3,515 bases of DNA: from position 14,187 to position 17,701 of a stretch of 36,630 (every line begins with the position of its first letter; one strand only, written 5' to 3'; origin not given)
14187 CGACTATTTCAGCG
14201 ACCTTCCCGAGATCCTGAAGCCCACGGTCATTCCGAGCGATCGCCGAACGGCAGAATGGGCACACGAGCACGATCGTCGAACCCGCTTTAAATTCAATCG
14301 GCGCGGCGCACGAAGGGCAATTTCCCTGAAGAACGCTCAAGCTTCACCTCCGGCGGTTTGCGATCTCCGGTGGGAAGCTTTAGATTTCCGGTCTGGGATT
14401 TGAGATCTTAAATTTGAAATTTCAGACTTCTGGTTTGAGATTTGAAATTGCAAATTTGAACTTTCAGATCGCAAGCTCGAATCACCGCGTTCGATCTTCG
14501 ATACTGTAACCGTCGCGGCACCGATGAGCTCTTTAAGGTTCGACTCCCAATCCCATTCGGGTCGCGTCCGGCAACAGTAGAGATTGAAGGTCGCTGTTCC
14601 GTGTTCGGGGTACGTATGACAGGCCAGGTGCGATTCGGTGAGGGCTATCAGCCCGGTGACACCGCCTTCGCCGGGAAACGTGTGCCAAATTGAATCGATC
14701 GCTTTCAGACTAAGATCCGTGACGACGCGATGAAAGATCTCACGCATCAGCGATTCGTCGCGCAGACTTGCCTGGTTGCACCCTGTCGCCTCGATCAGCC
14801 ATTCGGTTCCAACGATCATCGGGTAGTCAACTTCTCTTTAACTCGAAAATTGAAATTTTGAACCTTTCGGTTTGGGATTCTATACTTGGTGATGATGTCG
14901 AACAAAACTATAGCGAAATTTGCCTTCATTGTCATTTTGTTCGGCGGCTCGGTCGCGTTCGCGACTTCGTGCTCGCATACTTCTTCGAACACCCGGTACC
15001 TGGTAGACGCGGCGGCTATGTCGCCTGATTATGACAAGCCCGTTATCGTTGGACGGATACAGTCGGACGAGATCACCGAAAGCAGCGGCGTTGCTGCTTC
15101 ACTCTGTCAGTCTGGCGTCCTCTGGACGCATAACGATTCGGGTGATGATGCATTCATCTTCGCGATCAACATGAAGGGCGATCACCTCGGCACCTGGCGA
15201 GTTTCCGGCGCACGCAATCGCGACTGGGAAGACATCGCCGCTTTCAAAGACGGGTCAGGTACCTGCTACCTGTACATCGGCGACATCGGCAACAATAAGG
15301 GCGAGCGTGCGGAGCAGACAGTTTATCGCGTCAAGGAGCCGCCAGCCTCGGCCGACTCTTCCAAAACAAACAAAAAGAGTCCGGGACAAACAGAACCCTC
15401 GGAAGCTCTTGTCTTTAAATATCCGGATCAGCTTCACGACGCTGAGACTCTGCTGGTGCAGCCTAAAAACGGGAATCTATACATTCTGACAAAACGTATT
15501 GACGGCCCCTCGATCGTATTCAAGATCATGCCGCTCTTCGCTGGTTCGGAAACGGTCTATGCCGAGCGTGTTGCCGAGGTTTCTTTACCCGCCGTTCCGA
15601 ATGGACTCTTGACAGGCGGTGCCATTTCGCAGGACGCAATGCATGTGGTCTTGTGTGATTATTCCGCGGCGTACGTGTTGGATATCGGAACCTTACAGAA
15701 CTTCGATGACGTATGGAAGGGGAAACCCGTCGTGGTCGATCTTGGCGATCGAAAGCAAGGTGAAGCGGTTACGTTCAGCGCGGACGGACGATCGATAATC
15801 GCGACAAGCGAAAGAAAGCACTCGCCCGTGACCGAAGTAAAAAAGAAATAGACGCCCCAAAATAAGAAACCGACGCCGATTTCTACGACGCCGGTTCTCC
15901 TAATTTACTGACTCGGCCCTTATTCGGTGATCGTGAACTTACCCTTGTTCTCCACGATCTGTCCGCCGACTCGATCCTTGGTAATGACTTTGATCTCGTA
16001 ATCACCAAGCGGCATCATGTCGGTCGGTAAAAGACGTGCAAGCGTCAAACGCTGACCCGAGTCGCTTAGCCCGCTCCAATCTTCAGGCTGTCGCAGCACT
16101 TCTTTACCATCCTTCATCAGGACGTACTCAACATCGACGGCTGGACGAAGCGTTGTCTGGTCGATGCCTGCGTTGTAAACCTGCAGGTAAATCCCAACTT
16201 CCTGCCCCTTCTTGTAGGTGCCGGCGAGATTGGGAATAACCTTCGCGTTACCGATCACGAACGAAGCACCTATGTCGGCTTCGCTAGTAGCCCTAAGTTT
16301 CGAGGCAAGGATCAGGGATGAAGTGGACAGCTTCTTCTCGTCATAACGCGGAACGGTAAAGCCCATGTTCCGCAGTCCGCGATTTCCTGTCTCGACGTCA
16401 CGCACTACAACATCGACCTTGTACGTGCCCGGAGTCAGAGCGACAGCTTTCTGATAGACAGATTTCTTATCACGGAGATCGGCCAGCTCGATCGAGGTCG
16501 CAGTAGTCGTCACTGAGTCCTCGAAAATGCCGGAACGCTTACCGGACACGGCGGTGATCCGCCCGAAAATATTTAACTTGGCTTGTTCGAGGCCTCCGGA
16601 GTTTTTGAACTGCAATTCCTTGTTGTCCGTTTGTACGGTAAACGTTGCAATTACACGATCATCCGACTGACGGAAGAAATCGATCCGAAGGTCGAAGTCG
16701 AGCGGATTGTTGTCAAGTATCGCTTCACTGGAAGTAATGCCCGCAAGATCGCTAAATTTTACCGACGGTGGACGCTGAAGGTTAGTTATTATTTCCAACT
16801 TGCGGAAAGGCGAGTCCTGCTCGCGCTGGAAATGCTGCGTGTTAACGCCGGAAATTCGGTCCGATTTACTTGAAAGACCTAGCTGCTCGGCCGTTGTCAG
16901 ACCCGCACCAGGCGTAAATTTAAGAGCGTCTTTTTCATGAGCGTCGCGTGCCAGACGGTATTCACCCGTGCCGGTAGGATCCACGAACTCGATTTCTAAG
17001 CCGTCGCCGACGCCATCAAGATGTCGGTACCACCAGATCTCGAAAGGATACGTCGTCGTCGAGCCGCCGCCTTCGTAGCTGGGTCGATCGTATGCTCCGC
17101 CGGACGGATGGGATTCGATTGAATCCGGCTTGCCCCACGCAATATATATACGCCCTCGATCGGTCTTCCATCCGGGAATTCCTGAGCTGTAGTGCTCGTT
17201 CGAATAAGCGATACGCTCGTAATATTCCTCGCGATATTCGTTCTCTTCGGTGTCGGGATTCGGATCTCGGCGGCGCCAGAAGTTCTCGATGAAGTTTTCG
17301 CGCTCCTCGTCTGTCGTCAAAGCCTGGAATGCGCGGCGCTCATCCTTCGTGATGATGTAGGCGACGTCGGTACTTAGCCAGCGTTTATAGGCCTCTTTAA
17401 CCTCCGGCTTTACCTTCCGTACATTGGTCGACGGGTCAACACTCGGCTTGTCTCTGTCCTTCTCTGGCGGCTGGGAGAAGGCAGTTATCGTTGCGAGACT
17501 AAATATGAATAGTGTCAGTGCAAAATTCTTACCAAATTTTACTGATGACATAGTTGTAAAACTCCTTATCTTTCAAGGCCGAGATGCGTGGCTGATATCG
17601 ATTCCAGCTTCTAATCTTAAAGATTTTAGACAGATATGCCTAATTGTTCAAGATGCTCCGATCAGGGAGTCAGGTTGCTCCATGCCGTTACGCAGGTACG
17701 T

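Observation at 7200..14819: Seven-gene membrane-anchored aminopropyl-transfer module with mostly uncharacterised partners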

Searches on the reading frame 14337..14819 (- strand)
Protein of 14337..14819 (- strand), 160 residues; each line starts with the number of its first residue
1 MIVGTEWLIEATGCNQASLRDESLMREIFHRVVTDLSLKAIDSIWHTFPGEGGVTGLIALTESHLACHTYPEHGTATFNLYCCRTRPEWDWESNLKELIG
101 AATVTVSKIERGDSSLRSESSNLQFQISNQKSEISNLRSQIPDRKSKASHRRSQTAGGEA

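Call 3: search_protein_families(library=pfam, proteins=[window:14337-14819:-], max_evalue=0.01)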
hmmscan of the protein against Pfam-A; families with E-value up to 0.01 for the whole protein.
window:14337-14819:- (160 aa): 1 family
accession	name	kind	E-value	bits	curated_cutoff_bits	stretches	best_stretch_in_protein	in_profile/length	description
PF02675.21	AdoMet_dc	-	5.5e-24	85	25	1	8-112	3-107/107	S-adenosylmethionine decarboxylase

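Call 4: search_protein_families(library=ncbifam, proteins=[window:14337-14819:-], max_evalue=0.01)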
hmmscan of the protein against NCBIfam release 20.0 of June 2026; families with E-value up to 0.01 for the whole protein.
window:14337-14819:- (160 aa): 1 family
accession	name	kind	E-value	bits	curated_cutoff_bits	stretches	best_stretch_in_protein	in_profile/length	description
TIGR03330.1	SAM_DCase_Bsu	equivalog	7.4e-21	74.6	75.65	1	2-112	2-112/112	adenosylmethionine decarboxylase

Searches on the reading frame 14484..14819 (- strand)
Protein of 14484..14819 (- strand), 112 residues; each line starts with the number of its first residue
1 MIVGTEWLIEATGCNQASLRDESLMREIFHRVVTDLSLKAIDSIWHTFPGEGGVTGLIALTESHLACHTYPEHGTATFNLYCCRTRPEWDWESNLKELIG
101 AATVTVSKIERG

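Call 102: search_solved_structures(query=window:14484-14819:-, show_alignments=2, max_evalue=0.001)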
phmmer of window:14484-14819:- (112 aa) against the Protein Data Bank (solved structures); distinct sequences matched with E-value up to 0.001: 4.
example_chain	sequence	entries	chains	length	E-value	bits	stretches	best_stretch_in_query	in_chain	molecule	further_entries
2iii_A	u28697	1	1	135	1.1e-09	41.7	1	23-84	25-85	S-adenosylmethionine decarboxylase proenzyme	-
1tlu_A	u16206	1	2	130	1.2e-09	41.6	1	8-112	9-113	S-adenosylmethionine decarboxylase proenzyme, AdoMetDC, SamDC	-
1vr7_A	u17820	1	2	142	1.6e-09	41.2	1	8-112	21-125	S-adenosylmethionine decarboxylase proenzyme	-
1tmi_A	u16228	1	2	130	3.3e-09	40.2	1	8-112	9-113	S-adenosylmethionine decarboxylase proenzyme, AdoMetDC, SamDC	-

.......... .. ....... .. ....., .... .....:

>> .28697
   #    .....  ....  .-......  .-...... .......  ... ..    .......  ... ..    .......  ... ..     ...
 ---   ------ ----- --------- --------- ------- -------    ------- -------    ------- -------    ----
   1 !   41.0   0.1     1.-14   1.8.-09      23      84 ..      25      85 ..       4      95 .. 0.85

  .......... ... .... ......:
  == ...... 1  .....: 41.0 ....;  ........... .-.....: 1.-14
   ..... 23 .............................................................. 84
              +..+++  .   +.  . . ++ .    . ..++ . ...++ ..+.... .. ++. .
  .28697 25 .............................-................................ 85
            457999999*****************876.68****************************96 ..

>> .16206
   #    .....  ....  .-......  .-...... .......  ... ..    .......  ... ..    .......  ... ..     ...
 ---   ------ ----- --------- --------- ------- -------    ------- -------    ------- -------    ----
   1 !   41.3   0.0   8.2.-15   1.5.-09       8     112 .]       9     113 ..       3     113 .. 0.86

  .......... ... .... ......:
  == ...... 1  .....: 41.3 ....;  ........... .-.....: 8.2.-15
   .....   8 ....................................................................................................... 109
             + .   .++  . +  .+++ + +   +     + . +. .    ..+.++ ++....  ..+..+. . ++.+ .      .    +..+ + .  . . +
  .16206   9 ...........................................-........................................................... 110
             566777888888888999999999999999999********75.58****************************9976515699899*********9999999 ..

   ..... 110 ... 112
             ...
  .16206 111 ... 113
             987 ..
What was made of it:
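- The SpeH ES/H/C motif aligns with 1tlu and 2iii (call 102). The central motif aligns closely with bona fide AdoMetDCs from T. maritima and Aquifex (call 102).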

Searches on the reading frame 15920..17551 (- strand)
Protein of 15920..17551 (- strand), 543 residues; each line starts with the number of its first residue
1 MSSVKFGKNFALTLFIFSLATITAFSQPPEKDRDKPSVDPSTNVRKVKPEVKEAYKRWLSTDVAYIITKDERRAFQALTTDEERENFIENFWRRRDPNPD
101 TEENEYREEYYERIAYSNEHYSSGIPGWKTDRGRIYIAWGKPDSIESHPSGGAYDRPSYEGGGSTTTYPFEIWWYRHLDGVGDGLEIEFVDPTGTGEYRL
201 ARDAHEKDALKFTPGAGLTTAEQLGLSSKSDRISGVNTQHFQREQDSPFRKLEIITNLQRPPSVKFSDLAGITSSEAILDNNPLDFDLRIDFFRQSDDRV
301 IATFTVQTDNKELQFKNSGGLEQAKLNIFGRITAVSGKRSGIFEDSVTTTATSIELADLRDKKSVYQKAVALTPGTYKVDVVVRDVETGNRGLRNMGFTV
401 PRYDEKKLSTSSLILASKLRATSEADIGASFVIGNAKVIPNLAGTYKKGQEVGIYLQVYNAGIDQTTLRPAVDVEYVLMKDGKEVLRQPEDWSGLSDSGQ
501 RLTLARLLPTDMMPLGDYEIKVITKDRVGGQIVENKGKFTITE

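Call 108: search_protein_families(library=pfam, proteins=[window:15920-17551:-], max_evalue=0.001)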
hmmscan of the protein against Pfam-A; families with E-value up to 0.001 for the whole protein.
window:15920-17551:- (543 aa): 1 family
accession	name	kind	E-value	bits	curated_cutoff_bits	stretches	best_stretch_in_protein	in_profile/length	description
PF20094.4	GWxTD_dom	-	1.4e-16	61.2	26.9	1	58-148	32-118/172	GWxTD domain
